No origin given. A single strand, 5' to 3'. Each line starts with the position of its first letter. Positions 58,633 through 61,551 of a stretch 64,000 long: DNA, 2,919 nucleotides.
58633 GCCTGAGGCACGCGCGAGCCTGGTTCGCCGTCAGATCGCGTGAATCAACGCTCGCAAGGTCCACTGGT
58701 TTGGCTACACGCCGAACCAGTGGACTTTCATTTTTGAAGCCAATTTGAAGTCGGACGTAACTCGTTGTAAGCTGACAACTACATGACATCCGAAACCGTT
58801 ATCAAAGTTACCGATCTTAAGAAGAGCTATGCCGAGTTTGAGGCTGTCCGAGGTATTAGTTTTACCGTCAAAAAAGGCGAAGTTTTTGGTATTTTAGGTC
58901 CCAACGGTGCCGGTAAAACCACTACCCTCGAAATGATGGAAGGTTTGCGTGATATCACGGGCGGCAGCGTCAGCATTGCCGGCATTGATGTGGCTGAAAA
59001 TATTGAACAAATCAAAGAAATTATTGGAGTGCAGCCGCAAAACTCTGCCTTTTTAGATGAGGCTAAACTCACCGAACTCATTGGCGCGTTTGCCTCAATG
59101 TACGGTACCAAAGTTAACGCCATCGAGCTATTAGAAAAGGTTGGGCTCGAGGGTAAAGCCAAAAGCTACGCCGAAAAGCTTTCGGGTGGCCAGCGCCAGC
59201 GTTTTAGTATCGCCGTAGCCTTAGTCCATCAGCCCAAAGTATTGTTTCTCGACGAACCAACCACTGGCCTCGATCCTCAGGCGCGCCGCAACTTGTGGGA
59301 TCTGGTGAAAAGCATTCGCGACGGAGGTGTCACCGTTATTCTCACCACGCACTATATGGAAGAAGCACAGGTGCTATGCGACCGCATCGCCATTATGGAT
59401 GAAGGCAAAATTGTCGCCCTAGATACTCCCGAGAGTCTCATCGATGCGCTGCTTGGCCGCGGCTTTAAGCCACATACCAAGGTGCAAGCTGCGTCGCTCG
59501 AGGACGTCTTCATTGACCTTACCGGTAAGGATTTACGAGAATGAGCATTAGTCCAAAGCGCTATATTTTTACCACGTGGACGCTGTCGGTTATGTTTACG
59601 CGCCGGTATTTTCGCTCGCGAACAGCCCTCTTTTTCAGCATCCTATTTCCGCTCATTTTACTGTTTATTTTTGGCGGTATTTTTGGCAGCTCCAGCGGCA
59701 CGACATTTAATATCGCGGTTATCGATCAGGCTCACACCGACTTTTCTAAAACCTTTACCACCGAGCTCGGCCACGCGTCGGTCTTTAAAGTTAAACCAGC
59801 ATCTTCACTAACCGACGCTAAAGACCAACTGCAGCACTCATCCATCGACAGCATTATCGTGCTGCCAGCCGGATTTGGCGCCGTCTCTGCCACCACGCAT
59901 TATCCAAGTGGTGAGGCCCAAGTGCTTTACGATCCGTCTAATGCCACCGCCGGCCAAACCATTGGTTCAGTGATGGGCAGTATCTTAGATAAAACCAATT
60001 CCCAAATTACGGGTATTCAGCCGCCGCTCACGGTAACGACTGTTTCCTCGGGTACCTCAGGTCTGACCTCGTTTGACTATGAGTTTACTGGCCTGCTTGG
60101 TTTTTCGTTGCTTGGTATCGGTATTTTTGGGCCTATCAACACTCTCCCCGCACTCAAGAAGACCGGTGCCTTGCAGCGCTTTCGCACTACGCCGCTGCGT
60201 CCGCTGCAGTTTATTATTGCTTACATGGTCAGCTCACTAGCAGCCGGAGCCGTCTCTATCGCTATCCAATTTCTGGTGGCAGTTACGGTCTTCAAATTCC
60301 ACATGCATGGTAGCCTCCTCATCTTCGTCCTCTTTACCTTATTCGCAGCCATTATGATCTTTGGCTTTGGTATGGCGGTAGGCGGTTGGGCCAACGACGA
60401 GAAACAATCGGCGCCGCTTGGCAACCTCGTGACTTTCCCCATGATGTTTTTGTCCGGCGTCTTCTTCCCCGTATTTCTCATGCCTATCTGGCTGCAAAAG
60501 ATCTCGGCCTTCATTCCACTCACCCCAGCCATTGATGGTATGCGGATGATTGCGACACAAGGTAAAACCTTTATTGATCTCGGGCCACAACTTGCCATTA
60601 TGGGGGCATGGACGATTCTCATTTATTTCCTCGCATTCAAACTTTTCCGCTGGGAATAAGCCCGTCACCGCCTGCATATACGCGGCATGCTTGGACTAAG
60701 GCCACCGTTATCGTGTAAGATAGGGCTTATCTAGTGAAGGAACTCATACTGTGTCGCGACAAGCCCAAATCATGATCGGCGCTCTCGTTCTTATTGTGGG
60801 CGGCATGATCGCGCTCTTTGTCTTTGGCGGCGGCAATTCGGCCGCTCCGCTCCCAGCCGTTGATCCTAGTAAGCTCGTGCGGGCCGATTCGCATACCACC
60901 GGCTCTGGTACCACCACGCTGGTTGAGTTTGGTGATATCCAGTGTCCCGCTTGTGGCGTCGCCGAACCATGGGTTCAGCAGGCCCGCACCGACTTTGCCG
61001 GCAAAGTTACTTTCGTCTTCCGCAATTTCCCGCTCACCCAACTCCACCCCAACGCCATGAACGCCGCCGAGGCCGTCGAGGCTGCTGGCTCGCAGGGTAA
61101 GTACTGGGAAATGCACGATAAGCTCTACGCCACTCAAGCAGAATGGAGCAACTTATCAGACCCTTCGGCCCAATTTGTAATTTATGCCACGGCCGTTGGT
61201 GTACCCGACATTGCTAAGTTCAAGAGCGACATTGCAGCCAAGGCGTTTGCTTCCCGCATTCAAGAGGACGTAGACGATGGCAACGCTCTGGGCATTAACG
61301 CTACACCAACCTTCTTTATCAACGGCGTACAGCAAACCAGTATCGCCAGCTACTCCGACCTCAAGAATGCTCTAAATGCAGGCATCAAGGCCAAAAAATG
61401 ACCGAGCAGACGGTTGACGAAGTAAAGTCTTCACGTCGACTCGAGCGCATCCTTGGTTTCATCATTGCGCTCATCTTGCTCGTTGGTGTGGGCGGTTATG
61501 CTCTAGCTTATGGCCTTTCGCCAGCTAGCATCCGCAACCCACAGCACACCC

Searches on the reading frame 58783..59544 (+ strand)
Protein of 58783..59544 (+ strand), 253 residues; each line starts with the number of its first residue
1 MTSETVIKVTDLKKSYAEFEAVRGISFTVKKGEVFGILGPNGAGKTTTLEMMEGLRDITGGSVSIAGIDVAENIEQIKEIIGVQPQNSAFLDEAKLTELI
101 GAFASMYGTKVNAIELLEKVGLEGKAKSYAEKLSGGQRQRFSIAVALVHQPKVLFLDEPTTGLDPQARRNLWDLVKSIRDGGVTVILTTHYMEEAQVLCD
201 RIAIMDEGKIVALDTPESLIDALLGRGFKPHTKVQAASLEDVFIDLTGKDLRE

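Call 70: search_protein_families(library=pfam, proteins=[window:58783-59544:+], max_evalue=0.0001)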
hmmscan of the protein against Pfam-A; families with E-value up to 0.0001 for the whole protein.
window:58783-59544:+ (253 aa): 4 families
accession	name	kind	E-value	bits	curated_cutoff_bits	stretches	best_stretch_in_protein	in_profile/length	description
PF00005.33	ABC_tran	-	5.3e-32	111.7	25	1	23-161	2-137/137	ABC transporter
PF13304.12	AAA_21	-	6.7e-17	62.9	27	1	126-190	231-298/304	AAA domain, putative AbiEii toxin, Type IV TA system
PF13175.12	AAA_15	-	2e-05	24.8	32.1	0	127-190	295-369/374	AAA ATPase domain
PF02463.25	SMC_N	-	4.7e-05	23.3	40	0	115-193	125-200/220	RecF/RecN/SMC N terminal domain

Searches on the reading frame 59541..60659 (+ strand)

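Call 70: search_protein_families(library=pfam, proteins=[window:59541-60659:+], max_evalue=0.0001)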
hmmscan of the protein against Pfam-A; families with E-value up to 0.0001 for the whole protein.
window:59541-60659:+ (372 aa): 2 families
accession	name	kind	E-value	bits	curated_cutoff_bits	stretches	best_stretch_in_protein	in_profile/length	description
PF12698.13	ABC2_membrane_3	-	3.4e-43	148.5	31.6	1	30-366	4-346/347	ABC-2 family transporter protein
PF01061.29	ABC2_membrane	-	4.1e-25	89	26.9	1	170-337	51-209/211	ABC-2 type transporter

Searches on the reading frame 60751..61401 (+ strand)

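Call 70: search_protein_families(library=pfam, proteins=[window:60751-61401:+], max_evalue=0.0001)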
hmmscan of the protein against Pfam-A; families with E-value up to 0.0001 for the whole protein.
window:60751-61401:+ (216 aa): 2 families
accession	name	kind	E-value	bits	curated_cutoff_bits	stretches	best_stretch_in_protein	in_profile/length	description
PF13462.12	Thioredoxin_4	-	2.1e-24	87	23.2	1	55-209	15-164/165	Thioredoxin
PF01323.26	DSBA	-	4.3e-12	46.6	25.6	1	56-205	1-187/191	DSBA-like thioredoxin domain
